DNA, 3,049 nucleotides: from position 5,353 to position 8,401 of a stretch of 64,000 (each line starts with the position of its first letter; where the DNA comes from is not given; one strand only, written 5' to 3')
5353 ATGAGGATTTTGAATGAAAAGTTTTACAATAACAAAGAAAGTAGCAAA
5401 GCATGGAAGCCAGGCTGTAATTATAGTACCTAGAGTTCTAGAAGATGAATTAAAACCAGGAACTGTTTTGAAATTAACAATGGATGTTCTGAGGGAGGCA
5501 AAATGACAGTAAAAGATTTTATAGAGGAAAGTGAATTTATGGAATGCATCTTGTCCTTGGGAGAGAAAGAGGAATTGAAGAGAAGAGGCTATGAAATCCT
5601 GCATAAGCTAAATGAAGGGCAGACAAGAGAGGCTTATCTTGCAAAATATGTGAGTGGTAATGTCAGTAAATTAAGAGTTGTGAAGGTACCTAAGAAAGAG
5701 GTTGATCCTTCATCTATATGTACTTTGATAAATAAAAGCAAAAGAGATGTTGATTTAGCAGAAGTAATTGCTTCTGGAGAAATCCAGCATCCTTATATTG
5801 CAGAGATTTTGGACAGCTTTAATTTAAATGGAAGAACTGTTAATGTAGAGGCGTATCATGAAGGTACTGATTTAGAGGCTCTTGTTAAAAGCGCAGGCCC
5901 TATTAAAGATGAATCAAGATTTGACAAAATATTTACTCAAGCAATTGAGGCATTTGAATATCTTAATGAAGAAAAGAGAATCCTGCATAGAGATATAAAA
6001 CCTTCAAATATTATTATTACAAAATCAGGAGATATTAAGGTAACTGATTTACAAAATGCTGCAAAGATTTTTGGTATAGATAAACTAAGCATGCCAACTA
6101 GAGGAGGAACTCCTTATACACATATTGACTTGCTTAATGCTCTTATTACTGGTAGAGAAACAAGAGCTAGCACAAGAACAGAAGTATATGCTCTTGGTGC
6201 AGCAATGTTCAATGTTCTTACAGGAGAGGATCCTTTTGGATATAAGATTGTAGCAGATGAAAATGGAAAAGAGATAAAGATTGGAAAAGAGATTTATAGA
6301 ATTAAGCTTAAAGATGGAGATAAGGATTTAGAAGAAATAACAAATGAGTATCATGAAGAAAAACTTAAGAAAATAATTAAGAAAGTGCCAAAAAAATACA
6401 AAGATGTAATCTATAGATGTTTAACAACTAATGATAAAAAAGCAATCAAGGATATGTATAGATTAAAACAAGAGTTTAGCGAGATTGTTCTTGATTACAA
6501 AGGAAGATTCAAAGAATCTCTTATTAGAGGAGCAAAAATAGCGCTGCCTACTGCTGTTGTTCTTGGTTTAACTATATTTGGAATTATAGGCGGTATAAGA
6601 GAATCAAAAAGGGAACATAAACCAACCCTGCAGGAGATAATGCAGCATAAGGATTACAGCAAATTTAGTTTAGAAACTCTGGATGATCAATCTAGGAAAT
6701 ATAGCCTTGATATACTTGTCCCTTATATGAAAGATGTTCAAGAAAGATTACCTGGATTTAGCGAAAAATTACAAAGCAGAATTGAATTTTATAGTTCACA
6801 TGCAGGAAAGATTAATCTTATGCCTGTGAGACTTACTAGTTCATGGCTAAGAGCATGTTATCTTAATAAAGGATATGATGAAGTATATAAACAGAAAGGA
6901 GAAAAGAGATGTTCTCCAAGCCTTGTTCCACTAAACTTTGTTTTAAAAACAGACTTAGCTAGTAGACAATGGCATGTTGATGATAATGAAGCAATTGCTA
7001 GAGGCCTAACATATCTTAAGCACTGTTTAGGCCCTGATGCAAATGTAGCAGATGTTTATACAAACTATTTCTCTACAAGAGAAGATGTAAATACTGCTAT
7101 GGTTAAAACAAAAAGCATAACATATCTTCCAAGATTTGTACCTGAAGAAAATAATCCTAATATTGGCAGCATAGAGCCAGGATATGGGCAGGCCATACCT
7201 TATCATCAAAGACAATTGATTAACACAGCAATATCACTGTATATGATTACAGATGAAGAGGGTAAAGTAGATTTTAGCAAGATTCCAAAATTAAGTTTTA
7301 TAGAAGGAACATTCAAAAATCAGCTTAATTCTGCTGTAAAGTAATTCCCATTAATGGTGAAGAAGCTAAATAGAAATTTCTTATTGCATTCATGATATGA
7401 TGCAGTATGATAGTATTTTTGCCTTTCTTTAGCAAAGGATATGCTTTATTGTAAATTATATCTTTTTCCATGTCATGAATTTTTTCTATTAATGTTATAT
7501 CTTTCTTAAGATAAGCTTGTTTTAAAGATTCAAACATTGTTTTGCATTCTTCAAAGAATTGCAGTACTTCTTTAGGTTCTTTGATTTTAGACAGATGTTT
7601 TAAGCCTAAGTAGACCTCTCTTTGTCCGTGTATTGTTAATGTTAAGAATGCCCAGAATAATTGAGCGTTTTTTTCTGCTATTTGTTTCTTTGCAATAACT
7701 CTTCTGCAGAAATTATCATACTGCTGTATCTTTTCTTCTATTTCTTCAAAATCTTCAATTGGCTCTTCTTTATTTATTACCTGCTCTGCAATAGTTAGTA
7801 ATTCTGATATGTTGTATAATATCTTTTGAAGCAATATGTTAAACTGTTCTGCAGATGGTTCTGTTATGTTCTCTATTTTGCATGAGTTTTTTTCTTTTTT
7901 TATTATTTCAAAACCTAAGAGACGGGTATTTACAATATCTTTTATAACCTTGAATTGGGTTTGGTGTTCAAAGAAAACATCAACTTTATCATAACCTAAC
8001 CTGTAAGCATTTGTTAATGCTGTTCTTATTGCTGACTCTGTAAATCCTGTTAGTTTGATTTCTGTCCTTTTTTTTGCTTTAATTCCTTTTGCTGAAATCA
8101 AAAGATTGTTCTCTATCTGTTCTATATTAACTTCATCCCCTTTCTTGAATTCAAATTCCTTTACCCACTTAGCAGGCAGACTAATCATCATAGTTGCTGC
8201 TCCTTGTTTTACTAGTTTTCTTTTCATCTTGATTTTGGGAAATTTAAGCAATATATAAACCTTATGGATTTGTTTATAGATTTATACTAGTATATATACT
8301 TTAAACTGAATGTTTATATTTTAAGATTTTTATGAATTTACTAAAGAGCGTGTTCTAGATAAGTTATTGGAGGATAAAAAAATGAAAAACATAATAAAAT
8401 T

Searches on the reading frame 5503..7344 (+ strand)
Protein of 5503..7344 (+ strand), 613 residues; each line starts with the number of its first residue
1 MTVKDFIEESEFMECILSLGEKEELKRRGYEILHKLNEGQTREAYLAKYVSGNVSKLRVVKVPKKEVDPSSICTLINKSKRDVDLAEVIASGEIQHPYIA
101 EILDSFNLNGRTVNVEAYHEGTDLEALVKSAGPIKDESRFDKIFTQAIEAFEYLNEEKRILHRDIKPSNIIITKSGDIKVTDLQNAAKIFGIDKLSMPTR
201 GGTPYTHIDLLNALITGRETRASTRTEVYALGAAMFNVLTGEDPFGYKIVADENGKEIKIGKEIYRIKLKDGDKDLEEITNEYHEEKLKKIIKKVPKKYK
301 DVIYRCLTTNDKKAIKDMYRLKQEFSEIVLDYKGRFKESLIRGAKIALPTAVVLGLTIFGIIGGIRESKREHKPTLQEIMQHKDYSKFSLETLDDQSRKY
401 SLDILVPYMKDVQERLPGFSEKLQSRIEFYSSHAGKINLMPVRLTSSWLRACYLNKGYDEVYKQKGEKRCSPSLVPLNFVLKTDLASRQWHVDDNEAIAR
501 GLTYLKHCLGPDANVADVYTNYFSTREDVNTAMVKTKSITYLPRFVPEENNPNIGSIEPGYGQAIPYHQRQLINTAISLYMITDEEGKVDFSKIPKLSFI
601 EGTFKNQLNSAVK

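Call 62: search_protein_families(library=pfam, proteins=[window:5503-7344:+], max_evalue=0.001)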
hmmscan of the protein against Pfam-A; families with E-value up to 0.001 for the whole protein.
window:5503-7344:+ (613 aa): 3 families
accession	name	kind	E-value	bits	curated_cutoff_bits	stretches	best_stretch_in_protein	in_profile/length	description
PF00069.31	Pkinase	-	2.9e-24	86.3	31.7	1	73-313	42-250/263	Protein kinase domain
PF07714.23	PK_Tyr_Ser-Thr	-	1.4e-11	44.6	23.1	1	79-310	43-244/258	Protein tyrosine and serine/threonine kinase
PF17667.7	Pkinase_fungal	-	4.8e-06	26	24.1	1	143-212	291-366/387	Fungal protein kinase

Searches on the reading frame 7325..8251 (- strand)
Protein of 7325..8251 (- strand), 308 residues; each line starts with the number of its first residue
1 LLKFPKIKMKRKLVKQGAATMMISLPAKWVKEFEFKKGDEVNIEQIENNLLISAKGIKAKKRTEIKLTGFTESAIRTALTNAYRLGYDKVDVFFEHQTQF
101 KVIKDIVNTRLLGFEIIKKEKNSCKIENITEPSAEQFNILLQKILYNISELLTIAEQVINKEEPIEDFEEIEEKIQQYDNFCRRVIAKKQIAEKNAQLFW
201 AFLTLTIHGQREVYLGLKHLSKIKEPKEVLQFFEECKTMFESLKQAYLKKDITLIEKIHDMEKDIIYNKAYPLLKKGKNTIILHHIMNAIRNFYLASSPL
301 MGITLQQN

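Call 62: search_protein_families(library=pfam, proteins=[window:7325-8251:-], max_evalue=0.001)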
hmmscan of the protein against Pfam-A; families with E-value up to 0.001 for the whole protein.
window:7325-8251:- (308 aa): 1 family
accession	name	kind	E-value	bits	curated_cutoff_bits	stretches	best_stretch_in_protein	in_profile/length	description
PF04014.23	MazE_antitoxin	-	9.4e-07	29.1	24.7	1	22-55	9-43/48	Antidote-toxin recognition MazE, bacterial antitoxin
